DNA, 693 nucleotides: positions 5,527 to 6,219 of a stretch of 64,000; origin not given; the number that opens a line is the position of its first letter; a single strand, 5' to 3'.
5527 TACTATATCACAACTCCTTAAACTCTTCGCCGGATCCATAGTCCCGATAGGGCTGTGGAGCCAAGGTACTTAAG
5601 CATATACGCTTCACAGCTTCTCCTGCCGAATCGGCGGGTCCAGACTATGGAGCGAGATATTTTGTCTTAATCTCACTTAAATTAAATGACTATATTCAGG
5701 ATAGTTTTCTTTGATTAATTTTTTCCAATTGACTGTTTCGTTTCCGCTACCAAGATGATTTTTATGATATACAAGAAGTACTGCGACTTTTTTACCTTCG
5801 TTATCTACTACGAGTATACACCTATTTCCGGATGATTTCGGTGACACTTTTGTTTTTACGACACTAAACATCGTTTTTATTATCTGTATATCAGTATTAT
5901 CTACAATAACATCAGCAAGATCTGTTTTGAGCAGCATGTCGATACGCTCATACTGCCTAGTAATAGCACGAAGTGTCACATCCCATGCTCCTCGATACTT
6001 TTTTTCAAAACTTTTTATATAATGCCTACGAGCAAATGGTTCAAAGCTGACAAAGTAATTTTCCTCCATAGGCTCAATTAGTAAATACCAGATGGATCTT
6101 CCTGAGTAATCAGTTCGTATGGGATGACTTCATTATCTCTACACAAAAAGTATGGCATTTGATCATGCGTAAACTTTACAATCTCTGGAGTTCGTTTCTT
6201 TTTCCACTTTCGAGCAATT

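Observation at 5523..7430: Panacea-domain HTH antitoxin + unassigned 130-aa partner in a ~1.8-kb cassette bracketed by a palindromic repeat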

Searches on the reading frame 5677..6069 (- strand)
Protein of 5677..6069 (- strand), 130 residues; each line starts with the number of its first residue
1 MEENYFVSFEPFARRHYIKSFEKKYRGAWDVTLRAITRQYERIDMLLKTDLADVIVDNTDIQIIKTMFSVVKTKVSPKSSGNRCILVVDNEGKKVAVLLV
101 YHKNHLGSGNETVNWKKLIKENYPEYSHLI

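Call 3: search_protein_families(library=pfam, proteins=[window:5677-6069:-], max_evalue=1)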
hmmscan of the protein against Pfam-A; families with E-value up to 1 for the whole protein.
window:5677-6069:- (130 aa): 0 families

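Call 10: search_protein_families(library=ncbifam, proteins=[window:5677-6069:-], max_evalue=1)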
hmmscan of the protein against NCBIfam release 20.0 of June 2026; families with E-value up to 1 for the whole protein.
window:5677-6069:- (130 aa): 0 families

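Call 11: search_protein_families(library=padloc, proteins=[window:5677-6069:-], max_evalue=1)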
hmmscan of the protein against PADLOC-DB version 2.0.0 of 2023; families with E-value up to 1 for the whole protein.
window:5677-6069:- (130 aa): 0 families

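Call 12: search_protein_families(library=phrogs, proteins=[window:5677-6069:-], max_evalue=1)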
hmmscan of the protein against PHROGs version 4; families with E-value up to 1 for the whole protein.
window:5677-6069:- (130 aa): 2 families
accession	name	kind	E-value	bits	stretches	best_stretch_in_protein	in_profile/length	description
phrog_5869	-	unknown function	0.0023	19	1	21-120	10-98/110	-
phrog_10459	-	unknown function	0.1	13.5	1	35-105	3-69/162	-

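Call 13: find_homologous_proteins(query=window:5677-6069:-, max_evalue=0.01)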
Query window:5677-6069:- (130 aa): 313 proteins with E <= 0.01 among 344 candidates; the best 120 are listed.
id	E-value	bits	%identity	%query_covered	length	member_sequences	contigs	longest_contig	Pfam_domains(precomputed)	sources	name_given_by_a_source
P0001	5.8e-81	287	100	100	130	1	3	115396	-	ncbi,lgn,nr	ncbi:hypothetical protein KKG22_00880 [Patescibacteria group bacterium]|nr:hypothetical protein [Pat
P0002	8.5e-54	199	69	100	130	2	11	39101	-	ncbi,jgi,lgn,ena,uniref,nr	ncbi:MAG: hypothetical protein CO029_01560 [Candidatus Magasanikbacteria bacterium CG_4_9_14_0_2_um_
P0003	1.7e-52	195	67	100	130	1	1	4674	-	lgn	-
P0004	1.5e-48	182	65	100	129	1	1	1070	-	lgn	-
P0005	3.1e-46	174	65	100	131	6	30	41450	-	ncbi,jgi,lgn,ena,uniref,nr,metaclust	ncbi:MAG: hypothetical protein COX80_01900 [Candidatus Magasanikbacteria bacterium CG_4_10_14_0_2_um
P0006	2.4e-45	172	57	100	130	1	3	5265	-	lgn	-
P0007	3.1e-45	171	60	100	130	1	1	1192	-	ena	-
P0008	1.4e-44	169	58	100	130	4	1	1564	-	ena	-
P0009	3.2e-42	161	55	98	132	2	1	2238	-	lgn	-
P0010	4.2e-41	158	56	97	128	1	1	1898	-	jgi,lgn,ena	-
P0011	4.5e-41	158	55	100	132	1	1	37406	-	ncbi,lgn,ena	-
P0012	4.6e-41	158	58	100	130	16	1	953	-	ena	-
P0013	8.1e-41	157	57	97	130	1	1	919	-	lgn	-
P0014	9.9e-41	157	58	100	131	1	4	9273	-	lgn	-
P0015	1.9e-40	156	58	96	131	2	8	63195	-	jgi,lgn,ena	jgi:hypothetical protein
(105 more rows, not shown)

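Call 16: find_encoding_contigs(protein=P0001, flank=10000, max_places=4)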
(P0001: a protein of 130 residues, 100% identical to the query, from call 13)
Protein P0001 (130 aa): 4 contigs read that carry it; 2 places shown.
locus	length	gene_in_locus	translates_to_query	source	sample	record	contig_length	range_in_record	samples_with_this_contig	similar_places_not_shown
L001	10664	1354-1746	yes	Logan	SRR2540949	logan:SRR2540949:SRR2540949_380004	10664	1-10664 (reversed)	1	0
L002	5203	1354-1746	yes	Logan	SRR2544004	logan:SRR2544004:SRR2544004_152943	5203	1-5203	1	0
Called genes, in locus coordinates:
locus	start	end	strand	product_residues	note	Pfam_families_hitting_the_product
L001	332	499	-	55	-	-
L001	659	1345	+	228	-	PF12844:HTH_19, PF13560:HTH_31, PF01381:HTH_3, PF13443:HTH_26 (weak), PF13274:SocA_Panacea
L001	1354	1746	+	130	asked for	-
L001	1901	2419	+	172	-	PF22481:DUF6985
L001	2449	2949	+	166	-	PF14317:YcxB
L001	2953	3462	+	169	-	PF08123:DOT1 (weak)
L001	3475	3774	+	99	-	PF05258:DciA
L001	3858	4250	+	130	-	-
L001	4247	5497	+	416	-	PF00587:tRNA-synt_2b, PF03129:HGTP_anticodon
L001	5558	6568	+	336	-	PF00022:Actin (weak), PF06723:MreB_Mbl, PF00012:HSP70, PF14450:FtsA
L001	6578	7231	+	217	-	PF24694:LNS2_PITM1-3 (weak)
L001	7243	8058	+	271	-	PF04085:MreC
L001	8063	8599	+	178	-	-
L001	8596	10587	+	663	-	PF03717:PBP_dimer, PF00905:Transpeptidase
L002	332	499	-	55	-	-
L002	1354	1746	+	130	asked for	-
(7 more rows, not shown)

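Call 17: find_related_loci(query=A1, collection=genome_contigs, flank=5000)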
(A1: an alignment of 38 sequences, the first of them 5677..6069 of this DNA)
Query A1 (130 aa) in genome_contigs; peptide patterns used: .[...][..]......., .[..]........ (x = any residue, [..] = any of these).
524 stretches matched a pattern; 354 encode a relative of the query (tblastn E <= 1e-3); the best 80 are kept; 80 distinct loci.
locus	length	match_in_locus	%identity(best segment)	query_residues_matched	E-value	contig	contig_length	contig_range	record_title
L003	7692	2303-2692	69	1-130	3e-60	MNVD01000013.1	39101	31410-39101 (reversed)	MAG: Candidatus Magasanikbacteria bacterium CG1_02_41_34 cg1_0.2_scaffold_594_c, whole genome shotgun sequence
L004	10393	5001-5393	65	1-130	6e-52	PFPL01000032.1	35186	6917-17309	MAG: Candidatus Magasanikbacteria bacterium CG_4_10_14_0_2_um_filter_33_14 CG_4_10_14_0.2_scaffold_327_c, whole genome s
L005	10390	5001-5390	65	1-129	2e-51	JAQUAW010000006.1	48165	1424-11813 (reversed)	MAG: Patescibacteria group bacterium isolate STC_93 NODE_1473_length_48165_cov_3.688143_Sandtown_C, whole genome shotgun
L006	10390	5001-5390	53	1-130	2e-47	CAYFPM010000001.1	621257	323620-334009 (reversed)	MAG TPA_asm: uncultured Gammaproteobacteria bacterium isolate ERP019367_co2_132 genome assembly, contig: NODE_4_length_6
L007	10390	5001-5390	54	1-130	3e-47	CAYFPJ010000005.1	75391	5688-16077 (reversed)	MAG TPA_asm: uncultured Gammaproteobacteria bacterium isolate ERP019367_co2_52 genome assembly, contig: NODE_364_length_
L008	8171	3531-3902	56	4-127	1e-46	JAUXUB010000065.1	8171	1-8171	MAG: bacterium isolate C13_metabat.bin.52 C13_k141_40449, whole genome shotgun sequence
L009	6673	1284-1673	55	1-130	2e-46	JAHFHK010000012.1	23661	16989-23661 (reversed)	MAG: Candidatus Uhrbacteria bacterium isolate nzgw337 NODE_3435_length_23662_cov_3.353256, whole genome shotgun sequence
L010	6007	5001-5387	57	1-129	6e-46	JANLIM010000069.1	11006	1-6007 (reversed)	MAG: Candidatus Zambryskiibacteriota bacterium isolate S40-15 k99_174460, whole genome shotgun sequence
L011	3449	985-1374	58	1-129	2e-45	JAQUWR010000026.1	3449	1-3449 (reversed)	MAG: Candidatus Paceibacterota bacterium isolate STD2_195 NODE_133949_length_3449_cov_12.612884_Sandtown_D2, whole genom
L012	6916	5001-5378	54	5-130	2e-45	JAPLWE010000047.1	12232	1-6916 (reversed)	MAG: Candidatus Gribaldobacteria bacterium isolate LacPavin_0419_WC90_MAG_39_10 LacPavin_0419_WC90_scaffold_257652, whol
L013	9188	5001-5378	57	1-126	3e-45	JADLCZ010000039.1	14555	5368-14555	MAG: Candidatus Nomurabacteria bacterium isolate SJ250 c_000000688806, whole genome shotgun sequence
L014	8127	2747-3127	54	5-130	1e-44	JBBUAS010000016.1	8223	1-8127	MAG: Patescibacteria group bacterium isolate H43-bin109_1 H43_bin109_1_000000000016, whole genome shotgun sequence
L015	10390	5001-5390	55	1-130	2e-44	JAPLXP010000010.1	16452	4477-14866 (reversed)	MAG: Candidatus Nomurabacteria bacterium isolate LacPavin_0818_WC45_MAG_37_43 LacPavin_0818_WC45_scaffold_92437, whole g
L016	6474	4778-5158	55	4-130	2e-44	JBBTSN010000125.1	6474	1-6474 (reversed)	MAG: Patescibacteria group bacterium isolate H41-bin180_1 H41_bin180_1_000000000125, whole genome shotgun sequence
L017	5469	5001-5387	57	1-129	3e-44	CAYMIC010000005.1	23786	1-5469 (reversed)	MAG TPA_asm: uncultured Candidatus Saccharibacteria bacterium isolate SRP278252_co2_831 genome assembly, contig: NODE_42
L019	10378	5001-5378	54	1-126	4e-44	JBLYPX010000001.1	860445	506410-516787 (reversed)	MAG: Candidatus Komeilibacteria bacterium isolate KTG4t2parc1 KTG4t2parc1, whole genome shotgun sequence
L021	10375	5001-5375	58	1-125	7e-44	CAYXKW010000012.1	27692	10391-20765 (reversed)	MAG TPA_asm: uncultured Candidatus Saccharibacteria bacterium isolate SRP286056_co3_512 genome assembly, contig: NODE_14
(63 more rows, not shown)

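Call 22: predict_structure(alignment_id=A1)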
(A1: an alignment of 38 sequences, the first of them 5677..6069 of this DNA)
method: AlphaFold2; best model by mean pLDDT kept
length: 130 residues; sequences in the alignment: 38
mean_pLDDT: 91.6   pTM: 0.85
mean pLDDT of the five models: 91.6, 91.1, 90.6, 87.9, 87.5
residues with pLDDT >= 90: 101; 70-90: 27; 50-70: 1; < 50: 1
segments of 3 or more residues with pLDDT < 50: none
pLDDT, mean of each block of 10 residues (from residue 1): 85 90 92 95 93 91 95 91 95 95 86 92 90
secondary structure, 60 per line:
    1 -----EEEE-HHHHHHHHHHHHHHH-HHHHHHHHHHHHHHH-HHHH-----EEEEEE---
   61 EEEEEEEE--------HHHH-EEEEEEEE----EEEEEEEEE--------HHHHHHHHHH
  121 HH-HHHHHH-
elements in order: E6-9 H11-25 H27-41 H43-46 E52-57 E61-68 H77-80 E82-89 E94-102 H111-122 H124-129

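Call 26: fold_search(model_id=the predicted structure, library=pdb)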
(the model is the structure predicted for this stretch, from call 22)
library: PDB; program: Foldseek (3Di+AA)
matches with E <= 10: 836; with E <= 0.001: 2
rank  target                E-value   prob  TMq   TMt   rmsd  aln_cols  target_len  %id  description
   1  8a0x_D                3.0e-04  1.00  0.45  0.51   6.1       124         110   20  Crystal structure of the HigB2-HigA2 tetramer in complex with operator DNA (released 2023-05-03)
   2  1wmi_A                3.9e-04  1.00  0.53  0.73   2.9       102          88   11  Crystal structure of archaeal RelE-RelB complex from Pyrococcus horikoshii OT3 (released 2005-03-15)
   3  8a0x_C                3.4e-03  0.99  0.48  0.55   5.8       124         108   18  Crystal structure of the HigB2-HigA2 tetramer in complex with operator DNA (released 2023-05-03)
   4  3g5o_B                4.7e-03  1.00  0.45  0.69   3.7       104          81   13  The crystal structure of the toxin-antitoxin complex RelBE2 (Rv2865-2866) from Mycobacterium tuberculosis (released 2009-04-14)
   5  5ja8_C                5.0e-03  0.99  0.44  0.50   6.0       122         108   16  Crystal structure of the HigB2 toxin in complex with Nb2 (released 2017-04-05)
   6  3g5o_C                6.5e-03  0.99  0.42  0.59   4.8       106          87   15  The crystal structure of the toxin-antitoxin complex RelBE2 (Rv2865-2866) from Mycobacterium tuberculosis (released 2009-04-14)
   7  5ja8_G                7.4e-03  0.97  0.45  0.52   6.1       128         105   19  Crystal structure of the HigB2 toxin in complex with Nb2 (released 2017-04-05)
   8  5ja8_E                7.9e-03  0.96  0.42  0.48   6.4       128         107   16  Crystal structure of the HigB2 toxin in complex with Nb2 (released 2017-04-05)
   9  7v6w_E                9.6e-03  0.97  0.36  0.50   6.2       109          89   15  Crystal structure of heterohexameric Sa2YoeB-Sa2YefM complex bound to 26bp-DNA (released 2021-12-15)
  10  7v5y_E                1.0e-02  1.00  0.45  0.63   4.3       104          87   12  Crystal structure of hexameric complex of Sa2YoeB-Sa2YefM toxin-antitoxin from Staphylococcus aureus (released 2021-12-15)
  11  7v6w_F                1.0e-02  0.98  0.39  0.55   6.4       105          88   15  Crystal structure of heterohexameric Sa2YoeB-Sa2YefM complex bound to 26bp-DNA (released 2021-12-15)
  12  5ja8_A                1.0e-02  0.97  0.45  0.53   5.6       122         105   16  Crystal structure of the HigB2 toxin in complex with Nb2 (released 2017-04-05)
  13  5ja9_D                1.2e-02  0.97  0.44  0.54   5.5       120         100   15  Crystal structure of the HigB2 toxin in complex with Nb6 (released 2017-04-05)
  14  9g12_B                1.2e-02  0.98  0.40  0.58   5.4       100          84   10  Mycobacterium tuberculosis RelBE1 toxin-antitoxin system; rv1247c (relB1 antitoxin), rv1246c (relE1 toxin) (released 2025-12-17)
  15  5mje_A                1.3e-02  0.98  0.48  0.54   5.5       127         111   16  Crystal structure of the HigB2 toxin in complex with Nb8 (released 2017-04-05)
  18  9w3a_A                1.7e-02  0.93  0.44  0.48   7.2       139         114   12  Crystal structure of PfiAT toxin-antitoxin complex (released 2026-02-11)
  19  9w3a_B                2.1e-02  0.84  0.38  0.43   7.9       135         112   12  Crystal structure of PfiAT toxin-antitoxin complex (released 2026-02-11)
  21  9w3a_C                2.7e-02  0.89  0.43  0.48   7.3       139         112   12  Crystal structure of PfiAT toxin-antitoxin complex (released 2026-02-11)
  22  9w3a_D                3.0e-02  0.87  0.42  0.48   7.3       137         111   12  Crystal structure of PfiAT toxin-antitoxin complex (released 2026-02-11)
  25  7ycs_A                5.4e-02  0.66  0.36  0.45   6.2       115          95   14  Heterotetramer of Antitoxin PrpA together with Toxin PrpT from Pseudoalteromonas rubra (released 2022-09-21)
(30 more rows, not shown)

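Call 39: search_solved_structures(query=A1, max_evalue=10, show_alignments=3)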
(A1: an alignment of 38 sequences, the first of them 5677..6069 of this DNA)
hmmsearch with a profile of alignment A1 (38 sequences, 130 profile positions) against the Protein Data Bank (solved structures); distinct sequences matched with E-value up to 10: 6.
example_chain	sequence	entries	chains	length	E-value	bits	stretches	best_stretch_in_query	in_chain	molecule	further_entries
5ja9_C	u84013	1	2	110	0.68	13.1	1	69-112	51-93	Toxin HigB-2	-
5ja8_A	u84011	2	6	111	0.69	13.1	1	69-112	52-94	Toxin HigB-2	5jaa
8a0x_C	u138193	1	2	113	0.71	13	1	69-112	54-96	Toxin HigB-2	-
5mje_A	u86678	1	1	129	0.96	12.6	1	69-112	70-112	Cytotoxic translational repressor of toxin-antitoxin stability system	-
3eff_K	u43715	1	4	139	1.3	12.2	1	13-49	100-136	Voltage-gated potassium channel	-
1f6g_A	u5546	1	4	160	1.6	11.8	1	13-49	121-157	VOLTAGE-GATED POTASSIUM CHANNEL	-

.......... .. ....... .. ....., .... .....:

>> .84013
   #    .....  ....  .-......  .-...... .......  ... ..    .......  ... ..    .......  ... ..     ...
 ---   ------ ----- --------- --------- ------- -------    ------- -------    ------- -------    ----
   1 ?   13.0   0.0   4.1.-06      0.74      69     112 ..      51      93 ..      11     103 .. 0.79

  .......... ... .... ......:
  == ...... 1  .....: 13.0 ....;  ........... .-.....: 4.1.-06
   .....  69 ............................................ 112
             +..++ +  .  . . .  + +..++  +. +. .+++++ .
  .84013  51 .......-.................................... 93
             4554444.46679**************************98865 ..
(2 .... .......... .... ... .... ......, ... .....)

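Call 45: search_protein_representatives(alignment_id=A1)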
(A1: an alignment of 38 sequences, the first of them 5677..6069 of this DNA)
Query: 38 sequences, 130 profile positions. Proteins with E-value up to 0.001 (for the whole library): 225; up to 1e-10: 166; up to 1e-30: 47. The best 150 are listed.
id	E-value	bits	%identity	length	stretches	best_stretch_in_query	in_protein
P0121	4.2e-56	204.6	-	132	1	3-130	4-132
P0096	2.5e-55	202.1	-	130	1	1-130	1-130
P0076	3.3e-54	198.5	-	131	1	1-129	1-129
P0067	3.5e-53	195.2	-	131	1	1-130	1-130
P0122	1.7e-50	186.5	-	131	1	1-130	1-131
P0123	2.6e-44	166.5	-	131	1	4-130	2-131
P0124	1.4e-41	157.6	-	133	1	3-130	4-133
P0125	1.1e-39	151.6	-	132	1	1-130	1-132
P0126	3.0e-39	150.1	-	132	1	1-129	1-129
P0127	6.1e-38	145.9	-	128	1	5-129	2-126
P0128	8.9e-38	145.4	-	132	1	3-130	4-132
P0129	1.9e-37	144.3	-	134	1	3-129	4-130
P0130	3.6e-37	143.4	-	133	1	2-130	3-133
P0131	8.0e-37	142.3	-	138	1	4-127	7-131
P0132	1.0e-36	142.0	-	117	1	1-104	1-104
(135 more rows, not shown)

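Call 47: search_protein_families(library=pfam, alignment_id=A2, max_evalue=0.1)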
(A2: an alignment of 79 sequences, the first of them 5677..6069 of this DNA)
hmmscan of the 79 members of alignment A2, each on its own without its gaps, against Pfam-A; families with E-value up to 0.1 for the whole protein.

A. member 1, window:5677-6069:- (130 aa): 0 families

B. families by the number of members that match (of 79 scanned): 45 families (the first 25 are shown)
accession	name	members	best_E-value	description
PF11919.13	PSME4_C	2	0.013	Proteasome activator complex subunit 4-like, C-terminal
PF14040.12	DNase_NucA_NucB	1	0.0015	Deoxyribonuclease NucA/NucB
PF07742.17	BTG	1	0.0016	BTG family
PF08696.17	Dna2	1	0.0031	DNA replication factor Dna2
PF06119.19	NIDO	1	0.0069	Nidogen-like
PF13425.11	O-antigen_lig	1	0.007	O-antigen ligase like membrane protein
PF17116.11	T9SS_plug_1st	1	0.0075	Type 9 secretion system plug protein 1st domain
PF06905.18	FAIM1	1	0.0089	Fas apoptotic inhibitory molecule (FAIM1)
PF05133.19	SPP1_portal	1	0.011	Phage portal protein, SPP1 Gp6-like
PF09509.15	Hypoth_Ymh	1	0.014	Protein of unknown function (Hypoth_ymh)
PF06296.18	RelE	1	0.014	RelE toxin of RelE / RelB toxin-antitoxin system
PF15862.10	Coilin_N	1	0.026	Coilin N-terminus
PF15249.11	GLTSCR1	1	0.028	Conserved region of unknown function on GLTSCR protein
PF10545.15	MADF_DNA_bdg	1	0.028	Alcohol dehydrogenase transcription factor Myb/SANT-like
PF02739.22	5_3_exonuc_N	1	0.028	5'-3' exonuclease, N-terminal resolvase-like domain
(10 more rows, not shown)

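Call 48: search_solved_structures(query=A2, max_evalue=10, show_alignments=2)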
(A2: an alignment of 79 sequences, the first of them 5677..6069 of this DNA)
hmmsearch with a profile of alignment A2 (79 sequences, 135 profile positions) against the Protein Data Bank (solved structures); distinct sequences matched with E-value up to 10: 7.
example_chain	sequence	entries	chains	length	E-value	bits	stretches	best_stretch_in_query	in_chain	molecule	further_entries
5ja9_C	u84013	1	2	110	0.016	18.3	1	76-111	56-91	Toxin HigB-2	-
5ja8_A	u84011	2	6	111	0.017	18.3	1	76-111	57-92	Toxin HigB-2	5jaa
8a0x_C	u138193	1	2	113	0.017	18.2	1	76-111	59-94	Toxin HigB-2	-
5mje_A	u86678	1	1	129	0.023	17.9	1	76-111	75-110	Cytotoxic translational repressor of toxin-antitoxin stability system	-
9tv9_C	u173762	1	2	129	0.023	17.8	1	77-111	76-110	Toxin HigB-2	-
4cii_A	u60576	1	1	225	1.7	11.7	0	97-131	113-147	CAG PATHOGENICITY ISLAND PROTEIN (CAG18)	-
4x5u_A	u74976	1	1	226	2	11.6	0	97-131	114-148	Cag pathogenicity island protein (Cag18)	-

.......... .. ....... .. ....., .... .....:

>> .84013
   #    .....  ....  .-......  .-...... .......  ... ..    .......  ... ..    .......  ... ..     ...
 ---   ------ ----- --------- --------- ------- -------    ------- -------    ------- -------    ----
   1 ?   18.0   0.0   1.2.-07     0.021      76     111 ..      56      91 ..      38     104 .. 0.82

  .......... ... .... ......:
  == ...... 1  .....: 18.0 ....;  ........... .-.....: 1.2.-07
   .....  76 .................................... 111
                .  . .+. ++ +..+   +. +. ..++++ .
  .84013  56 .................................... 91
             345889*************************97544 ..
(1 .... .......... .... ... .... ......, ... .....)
